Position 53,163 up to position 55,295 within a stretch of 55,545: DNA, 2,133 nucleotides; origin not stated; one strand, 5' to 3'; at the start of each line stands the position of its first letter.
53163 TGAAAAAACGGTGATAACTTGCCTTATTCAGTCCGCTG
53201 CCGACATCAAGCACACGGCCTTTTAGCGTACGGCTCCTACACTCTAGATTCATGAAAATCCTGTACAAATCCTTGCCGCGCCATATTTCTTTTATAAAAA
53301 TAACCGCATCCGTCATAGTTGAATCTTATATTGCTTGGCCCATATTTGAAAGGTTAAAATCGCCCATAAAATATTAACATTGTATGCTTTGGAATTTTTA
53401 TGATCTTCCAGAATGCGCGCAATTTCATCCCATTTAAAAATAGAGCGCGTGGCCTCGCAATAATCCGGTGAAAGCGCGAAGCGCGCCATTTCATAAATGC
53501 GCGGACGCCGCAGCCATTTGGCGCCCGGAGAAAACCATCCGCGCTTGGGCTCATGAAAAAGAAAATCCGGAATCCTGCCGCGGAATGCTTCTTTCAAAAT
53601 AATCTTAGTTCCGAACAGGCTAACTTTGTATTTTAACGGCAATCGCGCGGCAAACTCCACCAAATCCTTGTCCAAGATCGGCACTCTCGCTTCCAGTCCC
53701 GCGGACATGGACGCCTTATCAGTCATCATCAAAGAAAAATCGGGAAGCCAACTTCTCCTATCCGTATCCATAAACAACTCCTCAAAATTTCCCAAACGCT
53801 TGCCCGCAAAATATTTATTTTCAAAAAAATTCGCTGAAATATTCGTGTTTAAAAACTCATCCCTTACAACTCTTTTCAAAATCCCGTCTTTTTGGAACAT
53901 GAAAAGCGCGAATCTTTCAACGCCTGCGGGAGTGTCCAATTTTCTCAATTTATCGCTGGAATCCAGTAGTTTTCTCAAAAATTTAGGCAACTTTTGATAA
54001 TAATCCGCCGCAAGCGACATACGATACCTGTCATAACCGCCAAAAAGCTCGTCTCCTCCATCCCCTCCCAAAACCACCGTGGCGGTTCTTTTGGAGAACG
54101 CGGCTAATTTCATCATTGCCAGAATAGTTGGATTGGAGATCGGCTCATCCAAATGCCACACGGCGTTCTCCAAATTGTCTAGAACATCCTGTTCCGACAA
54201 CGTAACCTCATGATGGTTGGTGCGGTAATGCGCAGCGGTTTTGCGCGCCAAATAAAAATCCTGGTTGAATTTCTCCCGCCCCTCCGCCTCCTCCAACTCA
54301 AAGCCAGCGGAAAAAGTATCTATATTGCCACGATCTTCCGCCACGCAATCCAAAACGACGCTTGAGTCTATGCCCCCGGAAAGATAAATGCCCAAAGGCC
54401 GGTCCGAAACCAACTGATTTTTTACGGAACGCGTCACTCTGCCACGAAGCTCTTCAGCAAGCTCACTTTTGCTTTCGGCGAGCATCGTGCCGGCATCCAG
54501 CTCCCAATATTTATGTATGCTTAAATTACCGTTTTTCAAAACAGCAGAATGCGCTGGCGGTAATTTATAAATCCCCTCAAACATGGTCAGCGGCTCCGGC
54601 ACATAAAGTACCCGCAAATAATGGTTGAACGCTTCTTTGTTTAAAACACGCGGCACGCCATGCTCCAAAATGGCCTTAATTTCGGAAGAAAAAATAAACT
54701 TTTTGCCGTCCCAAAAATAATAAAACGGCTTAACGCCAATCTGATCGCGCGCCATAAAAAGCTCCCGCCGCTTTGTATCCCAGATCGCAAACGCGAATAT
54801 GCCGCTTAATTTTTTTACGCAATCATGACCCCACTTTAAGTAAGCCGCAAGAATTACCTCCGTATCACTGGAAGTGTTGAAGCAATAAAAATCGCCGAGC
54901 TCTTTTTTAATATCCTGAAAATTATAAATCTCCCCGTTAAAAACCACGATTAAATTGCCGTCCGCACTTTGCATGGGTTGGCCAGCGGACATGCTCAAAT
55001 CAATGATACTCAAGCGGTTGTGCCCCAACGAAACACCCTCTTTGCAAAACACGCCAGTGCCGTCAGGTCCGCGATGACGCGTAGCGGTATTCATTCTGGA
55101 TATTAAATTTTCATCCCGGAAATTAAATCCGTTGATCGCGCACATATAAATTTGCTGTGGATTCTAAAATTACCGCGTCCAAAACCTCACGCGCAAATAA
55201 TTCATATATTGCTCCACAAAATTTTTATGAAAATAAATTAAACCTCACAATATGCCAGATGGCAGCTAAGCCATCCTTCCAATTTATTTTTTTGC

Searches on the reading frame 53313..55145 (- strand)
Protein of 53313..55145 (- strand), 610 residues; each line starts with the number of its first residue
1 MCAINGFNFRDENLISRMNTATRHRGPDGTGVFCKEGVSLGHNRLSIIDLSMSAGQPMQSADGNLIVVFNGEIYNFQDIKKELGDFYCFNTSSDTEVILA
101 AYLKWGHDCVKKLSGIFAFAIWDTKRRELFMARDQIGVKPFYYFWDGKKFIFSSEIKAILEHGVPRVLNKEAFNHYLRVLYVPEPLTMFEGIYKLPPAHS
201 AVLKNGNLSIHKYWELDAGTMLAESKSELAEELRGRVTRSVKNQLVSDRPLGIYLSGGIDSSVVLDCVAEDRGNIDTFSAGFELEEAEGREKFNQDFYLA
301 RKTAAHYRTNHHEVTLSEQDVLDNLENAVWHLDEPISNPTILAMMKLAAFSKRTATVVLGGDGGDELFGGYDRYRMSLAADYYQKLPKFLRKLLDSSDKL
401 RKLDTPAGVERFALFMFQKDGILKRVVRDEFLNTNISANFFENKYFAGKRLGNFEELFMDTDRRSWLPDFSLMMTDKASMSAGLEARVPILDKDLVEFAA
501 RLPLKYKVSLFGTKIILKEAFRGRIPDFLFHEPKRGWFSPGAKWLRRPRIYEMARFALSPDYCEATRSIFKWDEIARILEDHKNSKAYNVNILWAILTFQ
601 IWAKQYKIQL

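Call 22: search_protein_families(library=pfam, proteins=[window:53313-55145:-], max_evalue=0.0001)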
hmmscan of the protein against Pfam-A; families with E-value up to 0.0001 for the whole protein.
window:53313-55145:- (610 aa): 4 families
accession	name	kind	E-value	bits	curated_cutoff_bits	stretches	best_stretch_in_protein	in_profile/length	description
PF00733.27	Asn_synthase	-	1.5e-72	245.7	21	1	232-603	1-353/354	Asparagine synthase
PF13537.11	GATase_7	-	9.2e-45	152.1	25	1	42-160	1-122/123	Glutamine amidotransferase domain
PF13522.11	GATase_6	-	2e-42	144.7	27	1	27-155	1-130/130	Glutamine amidotransferase domain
PF12481.13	DUF3700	-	3.6e-06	27.1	27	1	63-160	75-176/228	Aluminium induced protein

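Call 33: find_encoding_contigs(protein=window:53313-55145:-, flank=10000, max_places=3)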
Protein window:53313-55145:- (610 aa): 2 contigs read that carry it; 2 places shown.
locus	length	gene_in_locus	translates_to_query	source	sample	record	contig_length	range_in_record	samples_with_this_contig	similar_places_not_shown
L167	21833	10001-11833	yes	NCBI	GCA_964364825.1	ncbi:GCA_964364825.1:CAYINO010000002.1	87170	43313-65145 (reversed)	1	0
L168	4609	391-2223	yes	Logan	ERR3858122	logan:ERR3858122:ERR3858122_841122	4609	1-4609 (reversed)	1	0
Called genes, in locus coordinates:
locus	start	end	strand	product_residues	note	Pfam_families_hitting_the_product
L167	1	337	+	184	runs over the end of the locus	-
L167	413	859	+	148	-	-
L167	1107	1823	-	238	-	PF00696:AA_kinase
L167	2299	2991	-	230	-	PF01209:Ubie_methyltran, PF02353:CMAS, PF13489:Methyltransf_23, PF05175:MTS (weak), PF13847:Methyltransf_31, PF08241:Methyltransf_11, PF08242:Methyltransf_12, PF13649:Methyltransf_25, +1 more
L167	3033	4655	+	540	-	PF04055:Radical_SAM, PF16199:Radical_SAM_C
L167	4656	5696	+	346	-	PF00534:Glycos_transf_1, PF13692:Glyco_trans_1_4, PF13524:Glyco_trans_1_2 (weak)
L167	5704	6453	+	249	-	PF00535:Glycos_transf_2, PF10111:Glyco_tranf_2_2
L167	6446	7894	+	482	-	PF13231:PMT_2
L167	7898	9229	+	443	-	PF02366:PMT (weak), PF13231:PMT_2, PF03901:Glyco_transf_22 (weak)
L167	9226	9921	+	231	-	PF00535:Glycos_transf_2, PF13641:Glyco_tranf_2_3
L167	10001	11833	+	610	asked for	PF13522:GATase_6, PF12481:DUF3700 (weak), PF13537:GATase_7, PF00733:Asn_synthase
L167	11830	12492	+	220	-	PF13489:Methyltransf_23 (weak), PF08241:Methyltransf_11 (weak)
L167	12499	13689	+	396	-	PF07690:MFS_1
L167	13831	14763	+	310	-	PF00535:Glycos_transf_2, PF10111:Glyco_tranf_2_2 (faint)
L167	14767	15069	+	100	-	PF07578:LAB_N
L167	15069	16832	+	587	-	-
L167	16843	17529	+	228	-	PF04138:GtrA_DPMS_TM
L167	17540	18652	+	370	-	PF01041:DegT_DnrJ_EryC1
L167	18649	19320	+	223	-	PF00483:NTP_transferase, PF01128:IspD (weak), PF12804:NTP_transf_3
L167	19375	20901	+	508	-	PF02310:B12-binding, PF04055:Radical_SAM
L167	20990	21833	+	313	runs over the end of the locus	PF00535:Glycos_transf_2, PF10111:Glyco_tranf_2_2 (weak)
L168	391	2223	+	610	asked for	PF13522:GATase_6, PF12481:DUF3700 (weak), PF13537:GATase_7, PF00733:Asn_synthase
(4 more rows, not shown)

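Call 34: find_homologous_proteins(query=L167:1107-1823:-, max_evalue=1e-30)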
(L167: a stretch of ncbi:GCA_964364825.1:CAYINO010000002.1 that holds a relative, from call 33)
Query L167:1107-1823:- (238 aa): 7989 proteins with E <= 1e-30 among 8000 candidates; the best 120 are listed.
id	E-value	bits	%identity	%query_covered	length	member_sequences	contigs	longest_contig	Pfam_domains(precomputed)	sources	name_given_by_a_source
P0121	6.5e-138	476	92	99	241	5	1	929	PF00696.34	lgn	-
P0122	1.6e-134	465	89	100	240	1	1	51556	PF00696.34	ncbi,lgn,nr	ncbi:MAG: UMP kinase [Candidatus Niyogibacteria bacterium]|nr:UMP kinase [Candidatus Niyogibacteria 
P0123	6.0e-88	312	61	99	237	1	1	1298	PF00696.34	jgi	-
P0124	3.4e-80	287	60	97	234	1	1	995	PF00696.34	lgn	-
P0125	3.5e-74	267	-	-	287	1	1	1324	PF00696.34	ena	-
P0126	1.1e-71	259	51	98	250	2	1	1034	PF00696.34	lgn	-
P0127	1.2e-66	243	51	98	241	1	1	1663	PF00696.34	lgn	-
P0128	2.7e-66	242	52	98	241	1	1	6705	PF00696.34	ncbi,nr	ncbi:MAG: UMP kinase [Syntrophaceae bacterium]|nr:UMP kinase [Syntrophaceae bacterium]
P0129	2.7e-66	242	52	98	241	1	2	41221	PF00696.34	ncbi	ncbi:MAG: UMP kinase [Smithella sp.]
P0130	8.7e-66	240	53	98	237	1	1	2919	PF00696.34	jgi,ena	-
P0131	8.9e-66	240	52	98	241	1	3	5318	PF00696.34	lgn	-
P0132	1.1e-65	240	52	98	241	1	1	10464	PF00696.34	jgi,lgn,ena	-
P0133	1.2e-65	239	52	98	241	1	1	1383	PF00696.34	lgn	-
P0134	1.7e-65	239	52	98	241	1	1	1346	PF00696.34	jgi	-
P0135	1.7e-65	239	52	98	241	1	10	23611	PF00696.34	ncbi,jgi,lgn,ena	ncbi:MAG: UMP kinase [Smithellaceae bacterium]|jgi:uridylate kinase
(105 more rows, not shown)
